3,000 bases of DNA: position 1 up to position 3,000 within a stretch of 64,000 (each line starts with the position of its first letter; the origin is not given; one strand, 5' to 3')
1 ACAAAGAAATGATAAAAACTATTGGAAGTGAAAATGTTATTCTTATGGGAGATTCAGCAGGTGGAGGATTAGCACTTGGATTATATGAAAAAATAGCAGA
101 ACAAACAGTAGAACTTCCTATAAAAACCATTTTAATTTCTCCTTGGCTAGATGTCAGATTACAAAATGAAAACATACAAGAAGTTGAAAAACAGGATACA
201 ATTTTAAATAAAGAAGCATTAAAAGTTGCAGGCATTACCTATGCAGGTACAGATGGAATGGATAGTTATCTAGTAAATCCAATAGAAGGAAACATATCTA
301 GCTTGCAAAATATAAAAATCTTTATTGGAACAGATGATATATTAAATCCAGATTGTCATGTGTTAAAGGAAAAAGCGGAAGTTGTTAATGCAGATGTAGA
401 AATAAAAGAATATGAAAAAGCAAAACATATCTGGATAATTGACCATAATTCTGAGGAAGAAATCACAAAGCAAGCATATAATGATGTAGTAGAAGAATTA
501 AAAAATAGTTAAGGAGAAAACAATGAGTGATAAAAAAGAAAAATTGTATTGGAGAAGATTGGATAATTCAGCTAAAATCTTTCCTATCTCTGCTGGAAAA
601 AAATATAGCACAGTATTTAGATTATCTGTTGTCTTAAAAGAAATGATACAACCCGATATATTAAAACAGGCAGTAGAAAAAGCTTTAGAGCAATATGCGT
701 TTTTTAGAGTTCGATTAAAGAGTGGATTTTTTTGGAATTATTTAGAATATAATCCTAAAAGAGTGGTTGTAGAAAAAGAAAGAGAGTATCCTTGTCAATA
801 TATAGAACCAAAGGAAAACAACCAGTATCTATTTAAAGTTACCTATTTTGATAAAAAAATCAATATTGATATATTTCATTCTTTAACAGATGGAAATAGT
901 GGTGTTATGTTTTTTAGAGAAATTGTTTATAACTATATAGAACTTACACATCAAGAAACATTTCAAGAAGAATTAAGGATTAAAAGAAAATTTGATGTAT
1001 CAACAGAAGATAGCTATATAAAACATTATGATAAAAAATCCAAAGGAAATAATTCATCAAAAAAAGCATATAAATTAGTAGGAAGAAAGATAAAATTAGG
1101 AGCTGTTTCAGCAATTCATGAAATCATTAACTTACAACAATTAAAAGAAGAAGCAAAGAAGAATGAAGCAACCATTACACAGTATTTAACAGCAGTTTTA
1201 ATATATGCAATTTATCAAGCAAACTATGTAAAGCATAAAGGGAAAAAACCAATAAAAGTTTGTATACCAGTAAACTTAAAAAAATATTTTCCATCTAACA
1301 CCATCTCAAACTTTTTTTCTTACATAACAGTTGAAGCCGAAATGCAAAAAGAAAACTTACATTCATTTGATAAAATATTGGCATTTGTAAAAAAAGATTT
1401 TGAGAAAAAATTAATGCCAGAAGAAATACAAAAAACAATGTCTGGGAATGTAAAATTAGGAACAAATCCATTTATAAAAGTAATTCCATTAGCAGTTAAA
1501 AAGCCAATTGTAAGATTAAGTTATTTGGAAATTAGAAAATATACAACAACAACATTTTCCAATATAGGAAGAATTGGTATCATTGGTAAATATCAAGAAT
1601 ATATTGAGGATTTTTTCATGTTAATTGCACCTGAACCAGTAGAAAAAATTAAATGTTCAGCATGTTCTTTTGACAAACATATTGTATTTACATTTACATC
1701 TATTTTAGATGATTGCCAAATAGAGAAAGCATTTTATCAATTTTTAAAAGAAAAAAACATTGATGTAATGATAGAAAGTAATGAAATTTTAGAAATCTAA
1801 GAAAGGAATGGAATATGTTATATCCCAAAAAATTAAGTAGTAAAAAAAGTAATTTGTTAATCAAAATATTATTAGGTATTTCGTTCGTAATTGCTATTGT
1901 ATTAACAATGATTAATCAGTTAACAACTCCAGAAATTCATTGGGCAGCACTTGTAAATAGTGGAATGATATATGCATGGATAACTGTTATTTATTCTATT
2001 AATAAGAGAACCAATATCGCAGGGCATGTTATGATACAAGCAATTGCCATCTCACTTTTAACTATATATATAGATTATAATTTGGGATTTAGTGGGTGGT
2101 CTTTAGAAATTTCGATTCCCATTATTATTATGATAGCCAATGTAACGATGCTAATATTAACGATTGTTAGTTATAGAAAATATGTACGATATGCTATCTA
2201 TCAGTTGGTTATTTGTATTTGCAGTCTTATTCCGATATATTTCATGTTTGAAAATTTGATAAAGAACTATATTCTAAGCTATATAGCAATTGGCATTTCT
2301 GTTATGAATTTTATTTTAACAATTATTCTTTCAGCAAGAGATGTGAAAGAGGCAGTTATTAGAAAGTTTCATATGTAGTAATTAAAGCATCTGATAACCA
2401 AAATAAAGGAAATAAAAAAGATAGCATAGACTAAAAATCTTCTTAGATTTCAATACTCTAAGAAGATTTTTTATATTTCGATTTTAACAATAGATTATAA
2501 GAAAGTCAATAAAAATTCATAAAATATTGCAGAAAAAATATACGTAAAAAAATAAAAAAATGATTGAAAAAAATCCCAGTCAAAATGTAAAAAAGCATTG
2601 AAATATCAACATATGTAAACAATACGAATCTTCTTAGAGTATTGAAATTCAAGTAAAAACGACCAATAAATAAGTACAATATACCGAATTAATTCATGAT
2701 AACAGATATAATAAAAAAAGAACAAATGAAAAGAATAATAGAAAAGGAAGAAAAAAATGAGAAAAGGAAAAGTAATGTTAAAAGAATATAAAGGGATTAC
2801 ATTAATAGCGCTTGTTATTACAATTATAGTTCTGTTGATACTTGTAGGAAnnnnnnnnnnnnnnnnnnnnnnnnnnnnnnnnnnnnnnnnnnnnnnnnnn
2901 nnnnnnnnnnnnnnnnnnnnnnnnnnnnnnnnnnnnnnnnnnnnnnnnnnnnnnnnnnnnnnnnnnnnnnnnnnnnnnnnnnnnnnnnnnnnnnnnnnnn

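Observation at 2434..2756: Candidate invertible promoter (phase-variation switch) upstream of an unlinked pilin-like adhesin gene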

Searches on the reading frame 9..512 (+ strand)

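Call 8: search_protein_families(library=pfam, proteins=[window:9-512:+], max_evalue=0.01)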
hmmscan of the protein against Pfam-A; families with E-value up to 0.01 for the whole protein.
window:9-512:+ (167 aa): 3 families
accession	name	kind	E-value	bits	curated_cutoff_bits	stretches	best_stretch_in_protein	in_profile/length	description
PF07859.19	Abhydrolase_3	-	7e-20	72.1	25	1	5-143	68-209/210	alpha/beta hydrolase fold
PF10340.15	Say1_Mug180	-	4.2e-12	46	21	1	2-82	189-273/374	Steryl acetyl hydrolase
PF12146.15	Hydrolase_4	-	0.0074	16.1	27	0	7-61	75-124/239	Serine aminopeptidase, S33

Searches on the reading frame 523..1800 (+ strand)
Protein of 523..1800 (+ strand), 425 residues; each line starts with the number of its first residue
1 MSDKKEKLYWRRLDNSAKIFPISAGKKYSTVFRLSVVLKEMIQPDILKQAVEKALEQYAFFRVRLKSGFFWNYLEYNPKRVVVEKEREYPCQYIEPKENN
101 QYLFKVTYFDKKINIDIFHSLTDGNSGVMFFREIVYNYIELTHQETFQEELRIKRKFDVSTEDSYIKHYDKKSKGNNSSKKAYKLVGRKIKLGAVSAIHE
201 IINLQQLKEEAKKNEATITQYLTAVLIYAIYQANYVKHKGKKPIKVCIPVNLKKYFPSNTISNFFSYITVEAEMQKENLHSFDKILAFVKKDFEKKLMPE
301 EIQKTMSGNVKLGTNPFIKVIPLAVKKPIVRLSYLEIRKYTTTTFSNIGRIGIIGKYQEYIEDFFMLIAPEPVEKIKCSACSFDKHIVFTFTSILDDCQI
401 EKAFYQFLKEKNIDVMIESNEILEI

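Call 8: search_protein_families(library=pfam, proteins=[window:523-1800:+], max_evalue=0.01)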
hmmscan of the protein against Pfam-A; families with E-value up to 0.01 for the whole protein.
window:523-1800:+ (425 aa): 1 family
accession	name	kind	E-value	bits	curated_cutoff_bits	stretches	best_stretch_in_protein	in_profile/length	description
PF07247.17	AATase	-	4.3e-09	35.9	22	1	203-259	276-337/500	Alcohol acetyltransferase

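Call 43: find_encoding_contigs(protein=window:523-1800:+, flank=10000, max_places=6)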
Protein window:523-1800:+ (425 aa): 5 contigs read that carry it; 4 places shown.
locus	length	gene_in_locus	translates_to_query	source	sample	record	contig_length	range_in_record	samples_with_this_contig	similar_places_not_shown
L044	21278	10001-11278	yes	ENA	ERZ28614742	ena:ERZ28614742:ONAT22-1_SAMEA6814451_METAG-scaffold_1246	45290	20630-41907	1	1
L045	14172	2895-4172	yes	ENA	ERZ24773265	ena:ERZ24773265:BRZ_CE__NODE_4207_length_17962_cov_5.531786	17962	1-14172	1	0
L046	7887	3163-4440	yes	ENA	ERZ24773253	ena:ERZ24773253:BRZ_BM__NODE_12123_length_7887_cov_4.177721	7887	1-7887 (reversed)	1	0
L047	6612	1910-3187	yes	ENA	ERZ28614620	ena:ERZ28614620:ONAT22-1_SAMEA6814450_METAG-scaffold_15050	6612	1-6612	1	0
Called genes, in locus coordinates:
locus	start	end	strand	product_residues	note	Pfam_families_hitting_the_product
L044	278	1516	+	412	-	-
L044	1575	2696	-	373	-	PF00814:TsaD, PF12746:GNAT_acetyltran (weak), PF13673:Acetyltransf_10, PF00583:Acetyltransf_1, PF13420:Acetyltransf_4 (weak), PF13508:Acetyltransf_7, PF08445:FR47 (weak)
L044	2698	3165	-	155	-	PF02367:TsaE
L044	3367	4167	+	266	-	-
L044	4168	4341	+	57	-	-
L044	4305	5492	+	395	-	-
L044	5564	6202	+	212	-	PF01944:SpoIIM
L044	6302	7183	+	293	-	PF02899:Phage_int_SAM_1, PF13495:Phage_int_SAM_4, PF00589:Phage_integrase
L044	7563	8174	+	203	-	PF04607:RelA_SpoT (weak)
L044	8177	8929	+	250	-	PF13274:SocA_Panacea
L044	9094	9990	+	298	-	PF10340:Say1_Mug180, PF20434:BD-FAE (weak), PF07859:Abhydrolase_3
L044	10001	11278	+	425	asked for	PF07247:AATase (weak)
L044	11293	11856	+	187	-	PF19845:DUF6320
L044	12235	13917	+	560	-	-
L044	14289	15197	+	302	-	PF12784:PDDEXK_2, PF27070:HTH_Rpn_C (weak)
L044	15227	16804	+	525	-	PF00496:SBP_bac_5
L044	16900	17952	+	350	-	PF00154:RecA_N, PF06745:ATPase (weak), PF08423:Rad51, PF27531:MT3502_N (weak), PF01637:ATPase_2 (faint), PF21096:RecA_C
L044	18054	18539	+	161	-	PF00293:NUDIX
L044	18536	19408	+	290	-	PF00702:Hydrolase (faint), PF05116:S6PP (weak), PF08282:Hydrolase_3, PF13344:Hydrolase_6 (faint), PF05116:S6PP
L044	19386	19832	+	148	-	PF21982:RecX_HTH1 (faint)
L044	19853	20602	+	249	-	PF02616:SMC_ScpA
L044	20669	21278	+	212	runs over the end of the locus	-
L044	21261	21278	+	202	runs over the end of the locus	PF09579:Spore_YtfJ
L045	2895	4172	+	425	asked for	PF07247:AATase (weak)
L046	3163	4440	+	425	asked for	PF07247:AATase (weak)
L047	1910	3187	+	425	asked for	PF07247:AATase (weak)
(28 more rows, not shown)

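Call 50: search_protein_families(library=ncbifam, proteins=[P0259, L044:6302-7183:+], max_evalue=0.001)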
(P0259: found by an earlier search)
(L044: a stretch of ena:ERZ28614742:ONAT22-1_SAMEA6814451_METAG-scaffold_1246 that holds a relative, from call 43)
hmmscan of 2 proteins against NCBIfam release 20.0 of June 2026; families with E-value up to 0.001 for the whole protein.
P0259 (310 aa): 11 families
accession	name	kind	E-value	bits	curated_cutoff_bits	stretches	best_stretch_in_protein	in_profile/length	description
NF040815.2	recomb_XerA_Arch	equivalog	5.2e-32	111.4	220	2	191-304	147-260/263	site-specific tyrosine recombinase/integron integrase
TIGR02224.1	recomb_XerC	equivalog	2.8e-23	82.8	335.15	1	35-306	17-285/295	tyrosine recombinase XerC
TIGR02225.1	recomb_XerD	equivalog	1.1e-18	67.6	329.6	1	30-297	12-273/290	site-specific tyrosine recombinase XerD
NF001399.0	PRK00283.1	subfamily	1.5e-16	60.6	279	1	36-291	30-277/300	tyrosine recombinase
TIGR02249.1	integrase_gron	subfamily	8.5e-16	58.2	265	2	234-297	236-299/315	integron integrase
NF003462.0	PRK05084.1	equivalog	3.1e-13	49.2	267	1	145-310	203-356/360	tyrosine recombinase XerS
NF002331.0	PRK01287.1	subfamily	2.4e-10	39.9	371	1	147-291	172-306/365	site-specific tyrosine recombinase XerC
NF011946.0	PRK15417.1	equivalog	3.9e-09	36.1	435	1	238-292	255-310/337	integron integrase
NF007370.0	PRK09870.1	subfamily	4e-07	29.9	221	1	143-292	38-174/200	tyrosine-type DNA invertase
NF002685.0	PRK02436.1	equivalog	1.8e-06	28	178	0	196-296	150-244/245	site-specific tyrosine recombinase XerD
NF007371.0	PRK09871.1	subfamily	0.00058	19.4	222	0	145-298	34-174/198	tyrosine-type DNA invertase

L044:6302-7183:+ (293 aa): 13 families
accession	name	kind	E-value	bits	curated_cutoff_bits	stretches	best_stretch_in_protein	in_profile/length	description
TIGR02225.1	recomb_XerD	equivalog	2.1e-108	362.1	329.6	1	8-293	3-290/290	site-specific tyrosine recombinase XerD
NF001399.0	PRK00283.1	subfamily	2.6e-104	348.7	279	1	3-293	7-299/300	tyrosine recombinase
TIGR02224.1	recomb_XerC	equivalog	1.1e-90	304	335.15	1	8-293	3-293/295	tyrosine recombinase XerC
NF040815.2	recomb_XerA_Arch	equivalog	4.7e-68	229.6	220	1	16-286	10-263/263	site-specific tyrosine recombinase/integron integrase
NF002331.0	PRK01287.1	subfamily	1.8e-61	208.1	371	1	5-291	30-326/365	site-specific tyrosine recombinase XerC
TIGR02249.1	integrase_gron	subfamily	2.8e-41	141.9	265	2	220-281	243-304/315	integron integrase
NF003462.0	PRK05084.1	equivalog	3.9e-29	101.5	267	1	130-285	195-352/360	tyrosine recombinase XerS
NF011946.0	PRK15417.1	equivalog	6.1e-27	94.7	435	2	216-277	254-315/337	integron integrase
NF007370.0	PRK09870.1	subfamily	3.5e-21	75.7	221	1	103-288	6-190/200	tyrosine-type DNA invertase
NF007371.0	PRK09871.1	subfamily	4.8e-20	71.9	222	1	109-275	6-172/198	tyrosine-type DNA invertase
NF002685.0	PRK02436.1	equivalog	2.2e-13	50.6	178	1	10-269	7-238/245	site-specific tyrosine recombinase XerD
NF040693.1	recomb_GmtY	equivalog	1.6e-08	34.2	340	1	236-282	391-437/441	gamma-mobile-trio recombinase GmtY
NF041502.1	integrase_1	equivalog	1.2e-06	27.5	350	1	200-285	283-368/484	site-specific integrase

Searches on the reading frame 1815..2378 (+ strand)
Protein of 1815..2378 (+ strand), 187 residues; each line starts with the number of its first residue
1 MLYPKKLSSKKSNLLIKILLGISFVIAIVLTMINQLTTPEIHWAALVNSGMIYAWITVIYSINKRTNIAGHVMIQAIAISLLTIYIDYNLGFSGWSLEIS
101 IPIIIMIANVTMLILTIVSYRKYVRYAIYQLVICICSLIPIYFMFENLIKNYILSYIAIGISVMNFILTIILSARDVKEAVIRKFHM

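Call 8: search_protein_families(library=pfam, proteins=[window:1815-2378:+], max_evalue=0.01)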
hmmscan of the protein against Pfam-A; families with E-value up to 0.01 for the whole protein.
window:1815-2378:+ (187 aa): 1 family
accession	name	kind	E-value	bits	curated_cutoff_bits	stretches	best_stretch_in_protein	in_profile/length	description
PF19845.4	DUF6320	-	5.2e-48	163.8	29.9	1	3-187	1-186/186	Family of unknown function (DUF6320)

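Call 10: find_encoding_contigs(protein=window:1815-2378:+, flank=3000, max_places=10)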
Protein window:1815-2378:+ (187 aa): no gene with exactly this product is on record in the collection.

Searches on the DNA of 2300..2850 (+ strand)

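Call 61: search_rna_families(source=window, start=2300, end=2850, threshold=evalue, max_evalue=1)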
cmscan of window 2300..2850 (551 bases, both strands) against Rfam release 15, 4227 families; matches with E-value up to 1: 8.
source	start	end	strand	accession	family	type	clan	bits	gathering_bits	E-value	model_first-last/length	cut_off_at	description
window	2411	2472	+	RF02428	SpF11_sRNA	Gene; sRNA;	-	22.8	54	0.45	1-95/95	no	Streptococcus sRNA SpF11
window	2431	2474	-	RF00900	mir-255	Gene; miRNA;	-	21.8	50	0.23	1-59/59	no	mir-255 microRNA precursor family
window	2425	2476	-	RF04001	mir-7918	Gene; miRNA;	-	20.2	80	0.13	1-58/58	no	mir-7918 microRNA precursor family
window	2433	2471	+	RF00906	MIR1120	Gene; miRNA;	-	20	86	0.28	25-63/87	no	MIR1120/MIR1122 microRNA precursor family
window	2432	2472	+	RF03722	MIR4378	Gene; miRNA;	-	19.5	90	0.71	1-91/91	no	MIR4378 microRNA precursor family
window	2433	2471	-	RF00906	MIR1120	Gene; miRNA;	-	19.3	86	0.43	25-63/87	no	MIR1120/MIR1122 microRNA precursor family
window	2432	2472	-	RF03722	MIR4378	Gene; miRNA;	-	18.9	90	0.99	1-91/91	no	MIR4378 microRNA precursor family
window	2620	2705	-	RF01170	snoU61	Gene; snRNA; snoRNA; CD-box;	CL00067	17.7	55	0.49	1-84/84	no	Small nucleolar RNA U61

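Call 70: search_dna_similar(query=window:2430-2730:+, collection=plasmids, mode=distant, max_evalue=0.001, max_rows=10)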
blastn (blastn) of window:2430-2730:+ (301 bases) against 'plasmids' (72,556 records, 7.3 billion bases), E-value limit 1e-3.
No match.

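Call 71: search_dna_similar(query=window:2430-2730:+, collection=phages, mode=distant, max_evalue=0.001, max_rows=10)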
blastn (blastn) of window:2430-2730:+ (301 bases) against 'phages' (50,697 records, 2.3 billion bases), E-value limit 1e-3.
No match.
